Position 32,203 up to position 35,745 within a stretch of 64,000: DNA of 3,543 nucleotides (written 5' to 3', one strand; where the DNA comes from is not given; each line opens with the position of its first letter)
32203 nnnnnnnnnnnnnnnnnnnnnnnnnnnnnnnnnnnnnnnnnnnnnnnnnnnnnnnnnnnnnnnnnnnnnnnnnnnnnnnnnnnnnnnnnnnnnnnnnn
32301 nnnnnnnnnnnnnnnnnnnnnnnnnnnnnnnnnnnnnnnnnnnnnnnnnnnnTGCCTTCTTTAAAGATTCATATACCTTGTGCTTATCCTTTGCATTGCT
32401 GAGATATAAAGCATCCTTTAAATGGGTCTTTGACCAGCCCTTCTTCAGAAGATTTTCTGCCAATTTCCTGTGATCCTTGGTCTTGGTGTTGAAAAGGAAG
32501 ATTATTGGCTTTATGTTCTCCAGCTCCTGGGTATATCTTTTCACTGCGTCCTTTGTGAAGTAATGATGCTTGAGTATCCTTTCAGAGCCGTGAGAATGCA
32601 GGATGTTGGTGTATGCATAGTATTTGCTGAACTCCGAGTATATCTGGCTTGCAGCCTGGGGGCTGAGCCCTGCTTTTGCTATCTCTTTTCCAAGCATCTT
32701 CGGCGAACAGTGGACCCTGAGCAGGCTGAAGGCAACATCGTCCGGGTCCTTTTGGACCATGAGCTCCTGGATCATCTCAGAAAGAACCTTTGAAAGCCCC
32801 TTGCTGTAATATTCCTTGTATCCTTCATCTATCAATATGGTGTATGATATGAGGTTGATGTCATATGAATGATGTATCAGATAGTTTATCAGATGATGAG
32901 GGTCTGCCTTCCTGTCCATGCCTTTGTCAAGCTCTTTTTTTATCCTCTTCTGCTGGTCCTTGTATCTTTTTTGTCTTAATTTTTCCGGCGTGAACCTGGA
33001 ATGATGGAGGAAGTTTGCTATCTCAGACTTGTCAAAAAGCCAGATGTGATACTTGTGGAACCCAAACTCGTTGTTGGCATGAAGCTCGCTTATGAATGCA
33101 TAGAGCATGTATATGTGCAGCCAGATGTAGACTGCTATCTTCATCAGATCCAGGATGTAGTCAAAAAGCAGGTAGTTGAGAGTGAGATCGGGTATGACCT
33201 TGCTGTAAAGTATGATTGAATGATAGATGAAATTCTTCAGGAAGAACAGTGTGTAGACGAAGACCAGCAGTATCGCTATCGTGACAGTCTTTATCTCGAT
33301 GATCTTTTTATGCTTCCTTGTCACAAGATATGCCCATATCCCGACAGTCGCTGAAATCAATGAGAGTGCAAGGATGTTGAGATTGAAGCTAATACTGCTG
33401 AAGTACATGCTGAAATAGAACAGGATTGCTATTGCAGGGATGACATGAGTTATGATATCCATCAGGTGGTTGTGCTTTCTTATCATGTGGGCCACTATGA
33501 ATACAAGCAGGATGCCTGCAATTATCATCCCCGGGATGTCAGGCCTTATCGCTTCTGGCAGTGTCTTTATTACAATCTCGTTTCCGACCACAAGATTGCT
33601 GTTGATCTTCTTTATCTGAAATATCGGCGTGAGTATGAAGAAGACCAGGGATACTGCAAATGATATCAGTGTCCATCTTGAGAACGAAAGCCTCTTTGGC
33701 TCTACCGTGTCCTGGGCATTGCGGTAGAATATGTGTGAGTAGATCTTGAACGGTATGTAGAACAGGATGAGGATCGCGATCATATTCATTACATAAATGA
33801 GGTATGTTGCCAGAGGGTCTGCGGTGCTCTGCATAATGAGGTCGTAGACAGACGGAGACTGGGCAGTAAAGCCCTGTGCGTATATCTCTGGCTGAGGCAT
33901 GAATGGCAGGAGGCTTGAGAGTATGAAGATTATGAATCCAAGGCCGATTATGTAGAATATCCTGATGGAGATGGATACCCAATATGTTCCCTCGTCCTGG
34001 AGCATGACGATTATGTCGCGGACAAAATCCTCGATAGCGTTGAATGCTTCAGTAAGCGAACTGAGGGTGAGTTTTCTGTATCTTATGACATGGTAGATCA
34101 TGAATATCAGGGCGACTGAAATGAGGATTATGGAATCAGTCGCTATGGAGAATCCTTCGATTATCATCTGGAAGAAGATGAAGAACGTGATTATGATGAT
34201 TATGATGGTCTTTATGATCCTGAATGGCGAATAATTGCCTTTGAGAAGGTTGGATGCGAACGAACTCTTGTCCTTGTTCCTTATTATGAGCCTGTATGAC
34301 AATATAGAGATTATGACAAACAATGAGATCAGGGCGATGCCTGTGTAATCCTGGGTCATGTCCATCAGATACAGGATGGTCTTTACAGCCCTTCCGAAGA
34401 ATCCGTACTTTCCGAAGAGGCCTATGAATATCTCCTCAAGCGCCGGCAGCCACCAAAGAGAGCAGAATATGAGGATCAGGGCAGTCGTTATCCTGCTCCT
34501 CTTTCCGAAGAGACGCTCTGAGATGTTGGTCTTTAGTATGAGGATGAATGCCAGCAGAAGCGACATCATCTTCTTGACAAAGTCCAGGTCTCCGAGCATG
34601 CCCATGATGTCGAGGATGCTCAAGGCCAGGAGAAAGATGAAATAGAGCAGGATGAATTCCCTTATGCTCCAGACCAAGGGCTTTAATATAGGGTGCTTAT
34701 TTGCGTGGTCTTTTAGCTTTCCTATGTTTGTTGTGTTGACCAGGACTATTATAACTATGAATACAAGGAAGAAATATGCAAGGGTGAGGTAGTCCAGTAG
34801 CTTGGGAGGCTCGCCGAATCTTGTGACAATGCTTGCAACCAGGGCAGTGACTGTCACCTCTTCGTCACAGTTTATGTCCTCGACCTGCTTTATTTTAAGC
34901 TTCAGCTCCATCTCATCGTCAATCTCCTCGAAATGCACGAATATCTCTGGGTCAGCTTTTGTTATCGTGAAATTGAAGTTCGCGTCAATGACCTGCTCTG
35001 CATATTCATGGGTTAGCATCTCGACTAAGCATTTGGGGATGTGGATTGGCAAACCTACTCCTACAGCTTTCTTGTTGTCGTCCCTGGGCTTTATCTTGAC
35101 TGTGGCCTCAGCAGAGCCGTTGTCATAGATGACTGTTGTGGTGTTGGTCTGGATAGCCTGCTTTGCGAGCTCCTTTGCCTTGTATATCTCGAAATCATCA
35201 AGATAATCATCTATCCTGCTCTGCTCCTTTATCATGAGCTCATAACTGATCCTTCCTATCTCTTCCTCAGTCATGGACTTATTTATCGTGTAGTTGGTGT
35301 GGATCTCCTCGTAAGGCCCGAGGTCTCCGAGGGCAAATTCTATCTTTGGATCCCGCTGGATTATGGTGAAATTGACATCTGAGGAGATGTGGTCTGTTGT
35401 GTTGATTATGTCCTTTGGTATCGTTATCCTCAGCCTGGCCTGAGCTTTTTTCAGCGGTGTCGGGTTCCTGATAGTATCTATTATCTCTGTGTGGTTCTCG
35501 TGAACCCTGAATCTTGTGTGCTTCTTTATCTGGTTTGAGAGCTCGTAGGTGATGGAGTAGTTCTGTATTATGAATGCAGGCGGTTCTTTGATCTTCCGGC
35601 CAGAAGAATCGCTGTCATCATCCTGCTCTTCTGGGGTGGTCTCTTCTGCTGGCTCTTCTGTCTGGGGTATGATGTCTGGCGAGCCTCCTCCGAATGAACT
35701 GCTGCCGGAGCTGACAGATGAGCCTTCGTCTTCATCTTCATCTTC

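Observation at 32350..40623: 2757-aa protein combining FG-GAP beta-propeller repeats with a ~20-helix membrane domain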

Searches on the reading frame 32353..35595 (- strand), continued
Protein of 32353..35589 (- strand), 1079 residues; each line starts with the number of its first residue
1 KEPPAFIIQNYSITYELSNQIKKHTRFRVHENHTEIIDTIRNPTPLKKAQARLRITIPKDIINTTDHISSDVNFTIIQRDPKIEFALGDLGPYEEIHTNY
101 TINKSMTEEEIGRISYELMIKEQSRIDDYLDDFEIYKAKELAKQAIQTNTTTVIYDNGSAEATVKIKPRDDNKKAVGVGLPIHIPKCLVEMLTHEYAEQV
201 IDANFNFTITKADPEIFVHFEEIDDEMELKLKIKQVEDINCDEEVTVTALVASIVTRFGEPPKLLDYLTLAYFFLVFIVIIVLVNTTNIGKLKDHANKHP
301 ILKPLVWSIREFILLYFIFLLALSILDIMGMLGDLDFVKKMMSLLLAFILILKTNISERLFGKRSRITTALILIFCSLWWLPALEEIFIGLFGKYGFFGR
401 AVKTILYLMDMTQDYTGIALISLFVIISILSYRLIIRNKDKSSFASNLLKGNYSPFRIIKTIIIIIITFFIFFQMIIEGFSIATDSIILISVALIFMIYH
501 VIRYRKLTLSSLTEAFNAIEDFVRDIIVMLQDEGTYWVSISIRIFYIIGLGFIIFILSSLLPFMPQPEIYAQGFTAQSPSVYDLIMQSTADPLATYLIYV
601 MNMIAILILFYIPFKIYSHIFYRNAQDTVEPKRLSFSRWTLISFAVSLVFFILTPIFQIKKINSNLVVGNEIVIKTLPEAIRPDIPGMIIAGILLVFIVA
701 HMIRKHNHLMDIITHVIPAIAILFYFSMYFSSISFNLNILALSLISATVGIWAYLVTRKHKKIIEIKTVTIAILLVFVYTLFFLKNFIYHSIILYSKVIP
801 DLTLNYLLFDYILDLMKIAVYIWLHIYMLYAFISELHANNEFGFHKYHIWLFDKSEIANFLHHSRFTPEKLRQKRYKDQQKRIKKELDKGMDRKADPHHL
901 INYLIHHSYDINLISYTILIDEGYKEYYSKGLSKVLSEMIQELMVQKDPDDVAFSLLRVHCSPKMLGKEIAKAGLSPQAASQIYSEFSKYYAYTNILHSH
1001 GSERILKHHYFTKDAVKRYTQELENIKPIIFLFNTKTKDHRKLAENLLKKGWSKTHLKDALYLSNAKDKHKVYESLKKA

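Call 106: search_protein_families(library=ncbifam, proteins=[L016:4601-5506:+], max_evalue=0.1)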
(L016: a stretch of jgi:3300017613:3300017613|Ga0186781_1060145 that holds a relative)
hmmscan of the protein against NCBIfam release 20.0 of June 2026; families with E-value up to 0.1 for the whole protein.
L016:4601-5506:+ (301 aa): 7 families
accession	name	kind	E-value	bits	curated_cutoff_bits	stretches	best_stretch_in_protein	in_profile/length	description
TIGR00706.1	SppA_dom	equivalog_domain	4.5e-52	176.7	155.45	1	40-250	1-203/208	signal peptide peptidase SppA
TIGR00705.1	SppA_67K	equivalog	8.2e-37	126.8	311.45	1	40-274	312-547/590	signal peptide peptidase SppA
NF008195.0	PRK10949.1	equivalog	2.2e-22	79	746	1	40-277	327-564/618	signal peptide peptidase SppA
NF008745.0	PRK11778.1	equivalog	1.2e-21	77.3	259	1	83-275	132-323/345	protease SohB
NF045542.1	Clp_rel_HeadMat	equivalog_domain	6.2e-07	29.5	120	1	43-140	2-93/165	head maturation protease, ClpP-related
NF047768.1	Clp_like_SDH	equivalog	0.0015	18.1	250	1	59-145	59-142/260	SDH family Clp fold serine proteinase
NF045540.1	scaf_prot_MCP1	exception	0.052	12.2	475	0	71-136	23-85/652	ClpP-like prohead protease/major capsid protein fusion protein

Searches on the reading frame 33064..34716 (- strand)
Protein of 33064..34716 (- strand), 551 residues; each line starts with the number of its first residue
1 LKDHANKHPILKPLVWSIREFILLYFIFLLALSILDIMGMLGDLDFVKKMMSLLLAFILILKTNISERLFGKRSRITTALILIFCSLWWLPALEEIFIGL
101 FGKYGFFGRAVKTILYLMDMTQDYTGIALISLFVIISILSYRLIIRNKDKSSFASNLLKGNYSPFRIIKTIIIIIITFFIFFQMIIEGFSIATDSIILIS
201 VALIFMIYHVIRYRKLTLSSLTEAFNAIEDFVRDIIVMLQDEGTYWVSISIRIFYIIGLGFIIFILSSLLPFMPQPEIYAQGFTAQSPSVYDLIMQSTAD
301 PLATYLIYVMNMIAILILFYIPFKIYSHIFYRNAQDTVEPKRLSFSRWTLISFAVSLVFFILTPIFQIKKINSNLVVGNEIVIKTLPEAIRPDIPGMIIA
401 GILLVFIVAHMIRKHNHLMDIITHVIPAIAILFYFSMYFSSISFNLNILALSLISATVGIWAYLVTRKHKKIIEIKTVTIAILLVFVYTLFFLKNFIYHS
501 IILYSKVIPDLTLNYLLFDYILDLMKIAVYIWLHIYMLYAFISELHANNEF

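Call 55: predict_structure(alignment_id=A2)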
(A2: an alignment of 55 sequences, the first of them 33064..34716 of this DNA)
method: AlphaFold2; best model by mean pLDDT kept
length: 551 residues; sequences in the alignment: 55
mean_pLDDT: 80.3   pTM: 0.79
mean pLDDT of the five models: 80.3, 76.0, 75.9, 75.5, 74.7
residues with pLDDT >= 90: 106; 70-90: 359; 50-70: 74; < 50: 12
segments of 3 or more residues with pLDDT < 50: 511-515
pLDDT, mean of each block of 10 residues (from residue 1): 63 73 86 89 90 88 88 93 91 85 89 90 82 92 81 75 80 85 81 75 84 84 80 79 74 79 81 69 76 90 92 92 82 66 85 92 92 82 88 80 87 85 89 88 75 57 49 69 79 77 68 51 69 81 76 46
secondary structure, 60 per line:
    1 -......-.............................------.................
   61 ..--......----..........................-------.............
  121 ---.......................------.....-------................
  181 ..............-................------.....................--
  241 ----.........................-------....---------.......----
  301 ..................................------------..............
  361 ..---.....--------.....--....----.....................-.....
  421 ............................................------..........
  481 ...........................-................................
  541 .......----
elements in order: H2-7 H9-37 H44-62 H65-70 H75-100 H108-120 H124-146 H153-157 H165-194 H196-211 H218-238 H245-269 H277-280 H290-296 H301-334 H347-362 E366-370 E379-383 H386-389 H394-414 H416-464 H471-507 H509-547

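Call 66: fold_search(model_id=the predicted structure, library=pdb)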
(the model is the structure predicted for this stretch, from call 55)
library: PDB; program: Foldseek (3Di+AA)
matches with E <= 10: 27; with E <= 0.001: 0
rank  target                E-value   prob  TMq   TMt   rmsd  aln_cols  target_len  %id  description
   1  7f83_B                1.3e+00  0.08  0.13  0.16  23.2       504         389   11  Crystal Structure of a receptor in Complex with inverse agonist (released 2022-01-19)
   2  3pbl_A                3.6e+00  0.02  0.11  0.13  29.6       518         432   11  Structure of the human dopamine D3 receptor in complex with eticlopride (released 2010-11-03)
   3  9jr0_A                4.0e+00  0.07  0.12  0.10  18.6       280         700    8  GABA-DGABAB-Gi-complex (released 2025-10-22)
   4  8i5b_A                4.5e+00  0.03  0.13  0.08  26.9       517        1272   12  Structure of human Nav1.7 in complex with bupivacaine (released 2023-06-14)
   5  8hnm_R                4.7e+00  0.06  0.12  0.20  13.6       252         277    9  CXCR3-DNGi complex activated by VUF11222 (released 2023-11-29)
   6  7srs_R                4.9e+00  0.04  0.11  0.17  17.4       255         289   14  5-HT2B receptor bound to LSD in complex with beta-arrestin1 obtained by cryo-electron microscopy (cryoEM) (released 2022-09-21)
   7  6m1h_A                5.6e+00  0.05  0.13  0.18  18.4       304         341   12  CryoEM structure of human PAC1 receptor in complex with maxadilan (released 2020-03-11)
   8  7ajl_AAA              5.6e+00  0.04  0.10  0.17  24.3       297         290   10  Cyrstal structure of CYRI-B/Fam49B (released 2020-11-18)
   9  7wvu_R                5.6e+00  0.04  0.11  0.17  25.5       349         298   10  Cryo-EM structure of the human formyl peptide receptor 1 in complex with fMLF and Gi1 (released 2022-04-13)
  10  6z71_A                5.8e+00  0.02  0.11  0.13  24.0       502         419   12  Structure of the MATE family multidrug resistance transporter Aq_128 from Aquifex aeolicus in the outward-facing state (released 2021-12-01)
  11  5zkb                  6.6e+00  0.02  0.11  0.14  27.6       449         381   11  Crystal structure of rationally thermostabilized M2 muscarinic acetylcholine receptor bound with AF-DX 384 (released 2018-11-21)
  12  9fqr_Fj               6.6e+00  0.01  0.09  0.12  20.5       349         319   11  96-nm repeat of axonemal doublet microtubules from bovine sperm (released 2025-03-26)
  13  9jxr_A                6.9e+00  0.03  0.11  0.15  22.7       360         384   11  Cryo-EM structure of Drosophila melanogaster PXo-G604A (released 2025-08-27)
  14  4yay                  7.6e+00  0.02  0.14  0.17  26.7       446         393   10  XFEL structure of human Angiotensin Receptor (released 2015-04-22)
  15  8y56                  7.6e+00  0.01  0.12  0.11  27.2       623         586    9  Cryo-EM reveals cholesterol binding in the lysosomal GPCR-like protein LYCHOS (released 2025-01-29)
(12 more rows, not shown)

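Call 90: search_protein_families(library=pfam, alignment_id=A2, max_evalue=5)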
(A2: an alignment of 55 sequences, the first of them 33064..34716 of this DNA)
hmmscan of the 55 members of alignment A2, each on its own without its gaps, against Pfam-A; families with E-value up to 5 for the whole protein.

A. member 1, window:33064-34716:- (551 aa): 1 family
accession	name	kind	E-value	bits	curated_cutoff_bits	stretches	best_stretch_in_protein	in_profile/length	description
PF02659.21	Mntp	-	0.037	14.3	24.4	1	302-357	32-87/152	Putative manganese efflux pump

B. families by the number of members that match (of 55 scanned): 22 families
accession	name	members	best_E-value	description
PF21924.1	XRCC4_CC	2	0.17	XRCC4 coiled-coil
PF02096.25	60KD_IMP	1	0.00037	60Kd inner membrane protein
PF07942.18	CARME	1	0.0052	Carnosine N-methyltransferase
PF06281.17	VP1_VP3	1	0.019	Structural protein VP1/VP3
PF02419.22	PsbL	1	0.02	PsbL protein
PF15386.11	Tantalus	1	0.033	Drosophila Tantalus-like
PF02659.21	Mntp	1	0.037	Putative manganese efflux pump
PF02790.20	COX2_TM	1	0.047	Cytochrome C oxidase subunit II, transmembrane domain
PF07954.16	DUF1689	1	0.048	Protein of unknown function (DUF1689)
PF00558.24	Vpu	1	0.091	Vpu protein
PF10746.14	Phage_holin_2_2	1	0.12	Phage holin T7 family, holin superfamily II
PF14147.11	Spore_YhaL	1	0.21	Sporulation protein YhaL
PF04415.17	DUF515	1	0.22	Protein of unknown function (DUF515)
PF23408.1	TMEM126_like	1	0.22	TMEM126-like protein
PF05405.19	Mt_ATP-synt_B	1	0.84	Mitochondrial ATP synthase B chain precursor (ATP-synt_B)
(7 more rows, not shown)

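Call 103: find_homologous_proteins(query=A2, max_evalue=1e-10)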
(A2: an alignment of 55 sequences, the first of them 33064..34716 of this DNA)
Query A2 (55 sequences) (551 aa, profile of the alignment): 1 proteins with E <= 1e-10 among 8000 candidates.
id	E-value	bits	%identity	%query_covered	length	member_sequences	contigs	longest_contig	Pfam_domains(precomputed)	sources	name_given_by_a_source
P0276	4.4e-42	163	43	3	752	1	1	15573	PF02517.22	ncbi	ncbi:MAG: CPBP family intramembrane glutamic endopeptidase [Nanoarchaeota archaeon]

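Call 104: search_protein_families(library=pfam, proteins=[P0276], max_evalue=0.01)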
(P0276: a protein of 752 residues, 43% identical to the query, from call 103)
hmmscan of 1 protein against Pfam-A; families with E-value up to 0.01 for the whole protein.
P0276 (752 aa): 1 family
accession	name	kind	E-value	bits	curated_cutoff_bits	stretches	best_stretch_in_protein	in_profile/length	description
PF02517.21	Rce1-like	-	5.8e-11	43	22.4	1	641-747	4-92/93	Type II CAAX prenyl endopeptidase Rce1-like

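Call 106: search_protein_families(library=ncbifam, proteins=[P0276], max_evalue=0.1)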
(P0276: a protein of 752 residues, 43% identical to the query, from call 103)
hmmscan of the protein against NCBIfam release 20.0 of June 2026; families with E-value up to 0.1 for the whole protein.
P0276 (752 aa): 1 family
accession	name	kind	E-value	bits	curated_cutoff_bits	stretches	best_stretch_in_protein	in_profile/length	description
NF050068.1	Rv0804_CPBP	equivalog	0.0017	18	200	1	654-690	105-141/197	Rv0804 family intramembrane glutamic endopeptidase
